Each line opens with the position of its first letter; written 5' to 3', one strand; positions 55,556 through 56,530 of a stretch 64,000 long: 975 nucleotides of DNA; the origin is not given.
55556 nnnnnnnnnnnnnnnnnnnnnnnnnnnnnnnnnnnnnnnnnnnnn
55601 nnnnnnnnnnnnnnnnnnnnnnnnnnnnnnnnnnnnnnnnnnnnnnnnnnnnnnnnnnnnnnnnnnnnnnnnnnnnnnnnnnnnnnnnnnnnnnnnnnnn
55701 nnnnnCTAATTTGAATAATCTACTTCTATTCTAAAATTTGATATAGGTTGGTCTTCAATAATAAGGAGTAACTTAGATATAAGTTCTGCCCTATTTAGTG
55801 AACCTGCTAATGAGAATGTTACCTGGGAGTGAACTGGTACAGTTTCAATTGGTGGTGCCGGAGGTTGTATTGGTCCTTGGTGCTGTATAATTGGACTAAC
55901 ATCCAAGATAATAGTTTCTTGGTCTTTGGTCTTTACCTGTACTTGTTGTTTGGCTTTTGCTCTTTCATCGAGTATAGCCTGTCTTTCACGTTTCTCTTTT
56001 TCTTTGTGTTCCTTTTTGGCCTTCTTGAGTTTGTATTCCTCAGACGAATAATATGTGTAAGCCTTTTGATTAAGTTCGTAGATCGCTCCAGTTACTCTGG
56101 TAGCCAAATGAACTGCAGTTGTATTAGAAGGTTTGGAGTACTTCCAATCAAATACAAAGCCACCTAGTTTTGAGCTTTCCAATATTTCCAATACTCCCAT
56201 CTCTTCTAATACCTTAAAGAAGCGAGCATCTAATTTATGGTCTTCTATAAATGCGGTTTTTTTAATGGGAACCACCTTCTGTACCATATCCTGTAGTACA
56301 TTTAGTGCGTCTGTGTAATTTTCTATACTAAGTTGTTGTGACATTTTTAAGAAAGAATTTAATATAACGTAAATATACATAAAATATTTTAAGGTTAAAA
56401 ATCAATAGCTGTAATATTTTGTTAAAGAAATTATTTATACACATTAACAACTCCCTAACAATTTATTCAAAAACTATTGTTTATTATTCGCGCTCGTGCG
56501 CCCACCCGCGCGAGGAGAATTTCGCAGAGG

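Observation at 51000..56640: GC-rich 'decapitated promoter' repeats sharing a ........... motif upstream of both paralog loci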

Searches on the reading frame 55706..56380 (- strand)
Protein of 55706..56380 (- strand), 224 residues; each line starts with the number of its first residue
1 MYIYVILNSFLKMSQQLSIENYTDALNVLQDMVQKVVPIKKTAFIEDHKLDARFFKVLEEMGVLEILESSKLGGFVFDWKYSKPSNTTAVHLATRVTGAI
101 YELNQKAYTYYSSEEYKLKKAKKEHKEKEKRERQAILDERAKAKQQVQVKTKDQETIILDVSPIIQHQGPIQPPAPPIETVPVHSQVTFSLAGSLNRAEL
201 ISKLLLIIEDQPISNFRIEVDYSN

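Call 15: find_related_loci(query=window:55706-56380:-, collection=viral_contigs, flank=6000)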
Query window:55706-56380:- (224 aa) in viral_contigs; peptide patterns used: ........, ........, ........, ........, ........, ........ (x = any residue, [..] = any of these).
4 stretches matched a pattern, but none encodes a relative of the query by tblastn (E <= 1e-3).

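Call 44: search_protein_families(library=pfam, proteins=[window:55706-56380:-], max_evalue=0.01)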
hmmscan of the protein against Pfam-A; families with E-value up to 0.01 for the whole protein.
window:55706-56380:- (224 aa): 0 families

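Call 45: search_protein_families(library=phrogs, proteins=[window:55706-56380:-], max_evalue=0.01)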
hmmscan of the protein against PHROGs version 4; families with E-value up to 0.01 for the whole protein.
window:55706-56380:- (224 aa): 0 families

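Call 49: find_homologous_proteins(query=window:55706-56344:-)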
Query window:55706-56344:- (212 aa): 3 proteins with E <= 0.001 among 213 candidates.
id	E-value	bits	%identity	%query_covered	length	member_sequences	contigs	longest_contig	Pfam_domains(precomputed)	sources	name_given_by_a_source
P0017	4.9e-131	452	100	100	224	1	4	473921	-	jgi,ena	-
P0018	2.6e-86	306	68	99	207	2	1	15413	-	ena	-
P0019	1.1e-54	203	49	99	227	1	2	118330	-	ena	-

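Call 54: predict_structure(alignment_id=A2)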
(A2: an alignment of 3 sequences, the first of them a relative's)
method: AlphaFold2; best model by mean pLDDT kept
length: 224 residues; sequences in the alignment: 3
mean_pLDDT: 50.5   pTM: 0.27
mean pLDDT of the five models: 50.5, 43.7, 43.1, 42.4, 40.9
residues with pLDDT >= 90: 0; 70-90: 26; 50-70: 74; < 50: 124
segments of 3 or more residues with pLDDT < 50: 1-19, 61-108, 146-171, 181-188, 190-193, 214-224
pLDDT, mean of each block of 10 residues (from residue 1): 30 41 63 55 65 58 43 34 37 40 44 66 83 77 52 37 37 50 46 54 56 46 45
secondary structure, 60 per line:
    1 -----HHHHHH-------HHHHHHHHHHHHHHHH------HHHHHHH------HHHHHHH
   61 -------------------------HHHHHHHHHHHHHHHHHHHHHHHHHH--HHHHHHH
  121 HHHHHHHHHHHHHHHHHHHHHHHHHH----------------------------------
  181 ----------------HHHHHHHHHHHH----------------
elements in order: H6-11 H19-34 H41-47 H54-60 H86-111 H114-146 H197-208
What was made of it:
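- On Operator / upstream activating site (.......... family, including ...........): There are no Pfam or PHROG hits in the neighbouring genes (calls 44, 45), and the model of the 224-aa protein was unusable (call 54).
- The model of the 224-aa protein was unusable (pLDDT 50, call 54).
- Tried and rejected: AlphaFold model of the divergent 224-aa protein: unusable, pLDDT 50 (call 54).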
